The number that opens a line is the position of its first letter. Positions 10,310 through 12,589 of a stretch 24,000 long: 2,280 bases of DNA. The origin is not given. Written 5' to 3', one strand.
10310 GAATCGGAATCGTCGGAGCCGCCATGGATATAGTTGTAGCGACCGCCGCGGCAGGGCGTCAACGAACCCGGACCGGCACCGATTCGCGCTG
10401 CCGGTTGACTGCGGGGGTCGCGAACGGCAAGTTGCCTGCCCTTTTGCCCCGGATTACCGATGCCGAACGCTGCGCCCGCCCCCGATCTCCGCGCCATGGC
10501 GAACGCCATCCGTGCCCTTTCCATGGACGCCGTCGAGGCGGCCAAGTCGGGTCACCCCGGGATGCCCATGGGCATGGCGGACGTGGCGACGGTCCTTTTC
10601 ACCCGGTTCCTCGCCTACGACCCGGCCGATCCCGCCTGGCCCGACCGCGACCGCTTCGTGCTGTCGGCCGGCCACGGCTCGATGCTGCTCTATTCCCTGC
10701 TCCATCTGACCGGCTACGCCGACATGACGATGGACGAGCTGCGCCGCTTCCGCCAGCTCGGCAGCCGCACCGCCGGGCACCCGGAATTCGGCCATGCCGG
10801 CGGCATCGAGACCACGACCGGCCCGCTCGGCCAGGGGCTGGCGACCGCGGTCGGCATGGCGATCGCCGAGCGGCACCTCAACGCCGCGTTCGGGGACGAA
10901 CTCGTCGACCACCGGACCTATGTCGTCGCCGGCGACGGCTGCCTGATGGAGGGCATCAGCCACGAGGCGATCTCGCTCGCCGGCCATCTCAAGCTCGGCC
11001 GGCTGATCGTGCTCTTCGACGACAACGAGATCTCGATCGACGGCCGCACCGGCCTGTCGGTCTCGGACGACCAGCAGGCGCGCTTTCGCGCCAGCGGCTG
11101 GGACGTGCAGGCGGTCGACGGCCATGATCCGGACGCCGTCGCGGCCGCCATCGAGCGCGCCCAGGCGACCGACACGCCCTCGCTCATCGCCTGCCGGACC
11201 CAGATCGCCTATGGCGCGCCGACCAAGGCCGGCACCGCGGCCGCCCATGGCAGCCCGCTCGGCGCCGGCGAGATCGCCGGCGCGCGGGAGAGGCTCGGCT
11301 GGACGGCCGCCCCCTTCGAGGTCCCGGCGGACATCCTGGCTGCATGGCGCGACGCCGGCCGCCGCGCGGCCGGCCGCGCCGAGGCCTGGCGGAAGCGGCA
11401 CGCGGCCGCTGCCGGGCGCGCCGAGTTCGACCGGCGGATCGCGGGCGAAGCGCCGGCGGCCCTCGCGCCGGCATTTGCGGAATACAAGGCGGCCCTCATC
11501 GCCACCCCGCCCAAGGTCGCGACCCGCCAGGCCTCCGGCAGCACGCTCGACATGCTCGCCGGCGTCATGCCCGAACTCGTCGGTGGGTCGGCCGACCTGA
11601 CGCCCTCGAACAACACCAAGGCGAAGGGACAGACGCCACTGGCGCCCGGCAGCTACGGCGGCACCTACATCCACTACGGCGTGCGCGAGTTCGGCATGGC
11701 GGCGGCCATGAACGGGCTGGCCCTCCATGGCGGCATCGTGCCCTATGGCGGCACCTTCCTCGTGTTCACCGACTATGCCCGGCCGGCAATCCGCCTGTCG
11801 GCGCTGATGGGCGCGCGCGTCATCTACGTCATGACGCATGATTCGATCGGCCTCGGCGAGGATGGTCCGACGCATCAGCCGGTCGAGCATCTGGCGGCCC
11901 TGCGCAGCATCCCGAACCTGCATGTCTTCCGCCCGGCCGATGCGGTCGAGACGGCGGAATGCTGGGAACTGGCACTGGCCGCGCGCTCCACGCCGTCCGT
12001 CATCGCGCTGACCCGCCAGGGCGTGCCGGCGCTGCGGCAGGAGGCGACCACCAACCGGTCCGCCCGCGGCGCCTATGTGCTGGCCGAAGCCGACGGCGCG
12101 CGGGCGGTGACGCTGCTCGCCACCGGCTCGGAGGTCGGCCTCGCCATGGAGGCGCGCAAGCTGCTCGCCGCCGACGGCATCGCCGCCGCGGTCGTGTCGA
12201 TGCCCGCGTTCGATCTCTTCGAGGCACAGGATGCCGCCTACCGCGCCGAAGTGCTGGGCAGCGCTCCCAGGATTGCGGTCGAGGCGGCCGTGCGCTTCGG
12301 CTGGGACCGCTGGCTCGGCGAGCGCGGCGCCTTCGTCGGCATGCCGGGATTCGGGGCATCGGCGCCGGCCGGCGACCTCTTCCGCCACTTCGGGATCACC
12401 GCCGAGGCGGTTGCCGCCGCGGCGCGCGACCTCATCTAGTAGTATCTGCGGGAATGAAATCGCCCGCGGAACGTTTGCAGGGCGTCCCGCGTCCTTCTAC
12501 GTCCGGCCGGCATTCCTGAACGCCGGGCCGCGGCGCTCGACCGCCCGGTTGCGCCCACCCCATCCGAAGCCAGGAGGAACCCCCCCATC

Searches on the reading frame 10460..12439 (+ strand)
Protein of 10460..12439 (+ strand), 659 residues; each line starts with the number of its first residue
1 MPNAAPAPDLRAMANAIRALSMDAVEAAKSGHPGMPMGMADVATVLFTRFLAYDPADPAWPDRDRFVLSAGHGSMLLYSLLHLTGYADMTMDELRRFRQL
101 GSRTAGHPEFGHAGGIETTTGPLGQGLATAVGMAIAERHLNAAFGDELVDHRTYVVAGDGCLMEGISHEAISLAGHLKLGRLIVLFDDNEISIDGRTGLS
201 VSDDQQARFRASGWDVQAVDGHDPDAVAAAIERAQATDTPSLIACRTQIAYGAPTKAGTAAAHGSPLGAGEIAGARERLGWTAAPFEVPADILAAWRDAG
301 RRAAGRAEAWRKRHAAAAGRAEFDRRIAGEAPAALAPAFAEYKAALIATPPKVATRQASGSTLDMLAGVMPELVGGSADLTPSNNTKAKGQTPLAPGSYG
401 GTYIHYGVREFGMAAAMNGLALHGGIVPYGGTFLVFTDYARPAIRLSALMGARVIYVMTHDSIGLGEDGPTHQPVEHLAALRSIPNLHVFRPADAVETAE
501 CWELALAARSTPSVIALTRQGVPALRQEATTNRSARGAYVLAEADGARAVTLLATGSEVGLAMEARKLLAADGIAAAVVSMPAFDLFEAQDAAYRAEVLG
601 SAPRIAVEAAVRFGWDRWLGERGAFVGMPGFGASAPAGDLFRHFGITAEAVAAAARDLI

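Call 41: search_protein_families(library=pfam, proteins=[window:10460-12439:+], max_evalue=0.0001)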
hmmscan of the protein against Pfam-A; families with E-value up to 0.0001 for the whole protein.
window:10460-12439:+ (659 aa): 6 families
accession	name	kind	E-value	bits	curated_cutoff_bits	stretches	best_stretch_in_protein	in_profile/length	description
PF00456.26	Transketolase_N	-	1.8e-137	458.3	22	1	12-332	4-334/334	Transketolase, thiamine diphosphate binding domain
PF02779.29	Transket_pyr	-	5.1e-56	189.5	27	1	352-522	2-172/174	Transketolase, pyrimidine binding domain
PF22613.1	Transketolase_C_1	-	4.9e-40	136.7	27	1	537-647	1-113/113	Transketolase-like TK C-terminal domain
PF13292.11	DXP_synthase_N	-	2.4e-10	40.6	21.2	1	8-198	16-180/274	1-deoxy-D-xylulose-5-phosphate synthase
PF02780.25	Transketolase_C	-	5.5e-10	39.7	25.9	1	548-651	10-124/124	Transketolase, C-terminal domain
PF00676.26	E1_dh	-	2e-05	24.2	22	1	115-247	95-224/300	Dehydrogenase E1 component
